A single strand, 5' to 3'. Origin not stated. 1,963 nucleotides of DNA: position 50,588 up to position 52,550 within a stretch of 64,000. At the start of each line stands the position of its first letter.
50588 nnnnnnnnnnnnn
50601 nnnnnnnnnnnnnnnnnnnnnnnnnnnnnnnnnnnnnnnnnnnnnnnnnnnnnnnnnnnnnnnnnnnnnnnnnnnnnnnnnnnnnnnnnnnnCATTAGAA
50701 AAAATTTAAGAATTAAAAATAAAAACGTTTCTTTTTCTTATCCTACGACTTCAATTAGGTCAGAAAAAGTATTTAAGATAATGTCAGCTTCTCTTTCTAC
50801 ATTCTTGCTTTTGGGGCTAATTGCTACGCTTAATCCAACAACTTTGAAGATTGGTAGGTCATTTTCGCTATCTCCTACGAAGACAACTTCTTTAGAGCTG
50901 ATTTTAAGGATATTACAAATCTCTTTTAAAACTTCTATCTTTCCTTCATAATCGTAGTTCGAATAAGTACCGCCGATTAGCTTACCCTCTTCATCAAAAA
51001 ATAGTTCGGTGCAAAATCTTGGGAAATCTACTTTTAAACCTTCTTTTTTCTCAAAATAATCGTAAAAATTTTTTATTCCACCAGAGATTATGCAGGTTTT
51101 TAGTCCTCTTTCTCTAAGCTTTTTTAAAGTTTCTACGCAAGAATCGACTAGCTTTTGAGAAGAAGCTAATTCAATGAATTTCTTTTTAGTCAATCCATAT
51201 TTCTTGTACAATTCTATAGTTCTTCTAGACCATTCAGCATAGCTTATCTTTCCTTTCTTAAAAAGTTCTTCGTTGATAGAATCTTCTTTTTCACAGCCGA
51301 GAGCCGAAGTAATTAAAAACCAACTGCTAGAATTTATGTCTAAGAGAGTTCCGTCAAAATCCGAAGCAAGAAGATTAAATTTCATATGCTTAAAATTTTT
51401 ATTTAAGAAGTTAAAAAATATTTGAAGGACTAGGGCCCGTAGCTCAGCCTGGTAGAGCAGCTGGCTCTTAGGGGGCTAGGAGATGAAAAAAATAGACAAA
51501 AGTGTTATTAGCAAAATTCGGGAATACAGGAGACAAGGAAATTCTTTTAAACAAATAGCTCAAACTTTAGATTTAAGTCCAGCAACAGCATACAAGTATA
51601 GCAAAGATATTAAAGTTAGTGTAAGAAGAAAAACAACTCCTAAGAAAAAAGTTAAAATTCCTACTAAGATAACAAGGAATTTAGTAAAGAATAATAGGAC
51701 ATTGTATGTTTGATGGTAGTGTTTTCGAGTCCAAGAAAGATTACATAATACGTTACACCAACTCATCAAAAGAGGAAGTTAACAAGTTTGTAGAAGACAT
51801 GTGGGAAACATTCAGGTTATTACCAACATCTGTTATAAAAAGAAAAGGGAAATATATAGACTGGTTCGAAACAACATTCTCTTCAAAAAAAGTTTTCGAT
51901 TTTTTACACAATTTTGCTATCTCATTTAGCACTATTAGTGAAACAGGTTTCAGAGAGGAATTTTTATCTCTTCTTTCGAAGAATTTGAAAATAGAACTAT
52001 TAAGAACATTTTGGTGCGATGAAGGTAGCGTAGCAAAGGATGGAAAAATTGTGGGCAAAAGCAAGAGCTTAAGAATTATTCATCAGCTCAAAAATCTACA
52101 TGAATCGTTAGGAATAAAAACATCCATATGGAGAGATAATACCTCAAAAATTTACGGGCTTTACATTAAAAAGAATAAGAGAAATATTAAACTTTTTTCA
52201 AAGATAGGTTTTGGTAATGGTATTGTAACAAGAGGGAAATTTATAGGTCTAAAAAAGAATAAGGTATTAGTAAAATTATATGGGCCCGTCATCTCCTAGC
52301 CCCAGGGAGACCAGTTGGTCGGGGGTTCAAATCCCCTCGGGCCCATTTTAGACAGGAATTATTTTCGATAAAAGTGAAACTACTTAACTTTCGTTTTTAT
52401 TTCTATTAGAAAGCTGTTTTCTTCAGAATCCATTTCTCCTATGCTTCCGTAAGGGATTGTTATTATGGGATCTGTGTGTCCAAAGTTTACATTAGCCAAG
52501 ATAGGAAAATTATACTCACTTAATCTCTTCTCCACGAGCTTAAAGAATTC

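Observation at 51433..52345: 839-nt bulge-helix-bulge intron in tRNA-Lys(CUU) filled by an HTH plus double-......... endonuclease gene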

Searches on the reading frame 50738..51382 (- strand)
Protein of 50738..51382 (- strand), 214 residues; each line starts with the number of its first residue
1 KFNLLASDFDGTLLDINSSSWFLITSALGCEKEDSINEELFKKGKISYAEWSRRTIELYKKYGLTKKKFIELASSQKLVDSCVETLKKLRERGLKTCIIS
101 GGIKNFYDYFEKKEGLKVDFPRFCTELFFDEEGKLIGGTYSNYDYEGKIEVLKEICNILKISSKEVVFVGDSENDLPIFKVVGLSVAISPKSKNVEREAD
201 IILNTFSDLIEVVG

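Call 70: find_homologous_proteins(query=window:50738-51382:-, max_evalue=1e-30)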
Query window:50738-51382:- (214 aa): 4 proteins with E <= 1e-30 among 485 candidates.
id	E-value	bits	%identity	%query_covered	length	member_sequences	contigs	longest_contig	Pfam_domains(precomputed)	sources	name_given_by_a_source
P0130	1.0e-133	461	100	100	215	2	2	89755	PF13419.13,PF00702.33,PF08282.19,PF06888.19,PF12710.14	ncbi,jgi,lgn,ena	-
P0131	3.5e-92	326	69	99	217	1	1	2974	PF13419.13,PF00702.33,PF08282.19,PF06888.19,PF12710.14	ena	-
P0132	6.6e-91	322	67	100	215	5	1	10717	PF13419.13,PF00702.33,PF08282.19,PF06888.19,PF12710.14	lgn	-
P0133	1.5e-89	317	95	72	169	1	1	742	PF00702.33,PF12710.14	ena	-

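Call 71: find_encoding_contigs(protein=P0132, flank=3500, max_places=3)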
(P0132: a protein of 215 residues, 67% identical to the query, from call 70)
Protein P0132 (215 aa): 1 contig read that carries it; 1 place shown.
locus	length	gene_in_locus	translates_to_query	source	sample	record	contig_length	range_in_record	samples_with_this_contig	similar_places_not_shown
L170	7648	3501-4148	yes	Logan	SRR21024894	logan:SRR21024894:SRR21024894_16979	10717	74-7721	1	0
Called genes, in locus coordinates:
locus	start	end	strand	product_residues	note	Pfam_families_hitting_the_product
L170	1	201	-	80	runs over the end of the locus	PF01998:DUF131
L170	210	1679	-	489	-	PF00587:tRNA-synt_2b, PF03129:HGTP_anticodon, PF09180:ProRS-C_1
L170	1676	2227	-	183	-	PF00827:Ribosomal_L15e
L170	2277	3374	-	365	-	PF03227:GILT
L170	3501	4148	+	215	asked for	PF00702:Hydrolase, PF06888:Put_Phosphatase (weak), PF12710:HAD, PF13419:HAD_2 (weak), PF08282:Hydrolase_3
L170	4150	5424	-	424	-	PF12704:MacB_PCD, PF02687:FtsX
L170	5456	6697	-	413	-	-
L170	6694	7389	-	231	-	PF00005:ABC_tran, PF02463:SMC_N (faint), PF13304:AAA_21 (faint)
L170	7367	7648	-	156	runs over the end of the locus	PF03551:PadR (weak)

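Call 72: find_encoding_contigs(protein=P0131, flank=3500, max_places=3)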
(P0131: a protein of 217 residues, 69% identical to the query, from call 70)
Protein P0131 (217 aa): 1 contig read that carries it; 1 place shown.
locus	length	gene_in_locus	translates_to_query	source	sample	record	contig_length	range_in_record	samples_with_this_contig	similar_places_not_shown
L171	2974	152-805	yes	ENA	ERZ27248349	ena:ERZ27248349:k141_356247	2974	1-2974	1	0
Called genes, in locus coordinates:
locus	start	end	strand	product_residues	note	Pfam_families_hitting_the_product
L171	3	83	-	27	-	?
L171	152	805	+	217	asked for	PF00702:Hydrolase, PF06888:Put_Phosphatase (weak), PF12710:HAD, PF13419:HAD_2 (weak), PF08282:Hydrolase_3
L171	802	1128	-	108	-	PF03091:CutA1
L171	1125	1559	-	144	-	PF00293:NUDIX, PF16262:DUF4916 (faint)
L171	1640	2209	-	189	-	PF05014:Nuc_deoxyrib_tr (faint)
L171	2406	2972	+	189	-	?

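Call 82: find_encoding_contigs(protein=P0133, flank=1000, max_places=3)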
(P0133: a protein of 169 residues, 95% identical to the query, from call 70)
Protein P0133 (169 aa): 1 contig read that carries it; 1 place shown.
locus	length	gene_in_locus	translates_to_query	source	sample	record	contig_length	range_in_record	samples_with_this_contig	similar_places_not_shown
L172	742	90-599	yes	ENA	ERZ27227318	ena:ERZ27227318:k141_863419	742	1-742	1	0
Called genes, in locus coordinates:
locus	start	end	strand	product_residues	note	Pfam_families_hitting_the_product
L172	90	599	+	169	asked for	PF00702:Hydrolase (weak), PF12710:HAD (weak)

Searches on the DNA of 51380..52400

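Call 92: search_rna_families(source=window, start=51380, end=52400, threshold=evalue, max_evalue=1)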
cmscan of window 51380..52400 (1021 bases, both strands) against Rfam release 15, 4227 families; matches with E-value up to 1: 2.
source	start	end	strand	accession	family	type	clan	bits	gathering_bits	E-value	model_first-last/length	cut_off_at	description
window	52282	52344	+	RF01684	mascRNA-menRNA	Gene;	-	27.5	42.5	0.0034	1-56/56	no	MALAT1-associated small cytoplasmic RNA/MEN beta RNA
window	52282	52348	+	RF00023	tmRNA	Gene;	CL00001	21.8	47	1.3e-06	1-374/374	no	transfer-messenger RNA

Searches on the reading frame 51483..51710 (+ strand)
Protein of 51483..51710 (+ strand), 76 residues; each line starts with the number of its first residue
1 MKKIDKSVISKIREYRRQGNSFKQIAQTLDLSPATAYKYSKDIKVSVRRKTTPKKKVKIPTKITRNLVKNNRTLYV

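Call 6: search_protein_families(library=pfam, proteins=[window:51483-51710:+], max_evalue=1)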
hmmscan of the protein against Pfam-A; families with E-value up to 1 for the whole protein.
window:51483-51710:+ (76 aa): 11 families
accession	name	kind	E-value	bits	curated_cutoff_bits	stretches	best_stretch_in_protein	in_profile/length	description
PF13936.12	HTH_38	-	0.00013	22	27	1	11-35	12-36/44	Helix-turn-helix domain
PF02796.21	HTH_7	-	0.00071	20.1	23.8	1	3-40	5-42/45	Helix-turn-helix domain of resolvase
PF13384.12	HTH_23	-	0.0055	16.9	24.6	1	15-41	14-39/50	Homeodomain-like domain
PF06056.18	Terminase_5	-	0.007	16.7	20.3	1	18-41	12-35/58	Putative ATPase subunit of terminase (gpP-like)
PF01527.26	HTH_Tnp_1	-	0.013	16.2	24.1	1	12-58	16-61/75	Transposase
PF00196.25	GerE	-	0.015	15.4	23.5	1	17-40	15-38/57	Bacterial regulatory proteins, luxR family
PF08279.18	HTH_11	-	0.042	14.2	25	1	12-44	9-40/55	HTH domain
PF09339.16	HTH_IclR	-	0.097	12.9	22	1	18-39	17-38/52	IclR helix-turn-helix domain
PF13551.12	HTH_29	-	0.1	13.1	28.1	1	17-42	9-35/64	Winged helix-turn helix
PF12728.13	HTH_17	-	0.13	13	27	1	22-47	4-30/51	Helix-turn-helix domain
PF08281.18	Sigma70_r4_2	-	0.15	12.2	25.7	1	18-39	25-46/54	Sigma-70, region 4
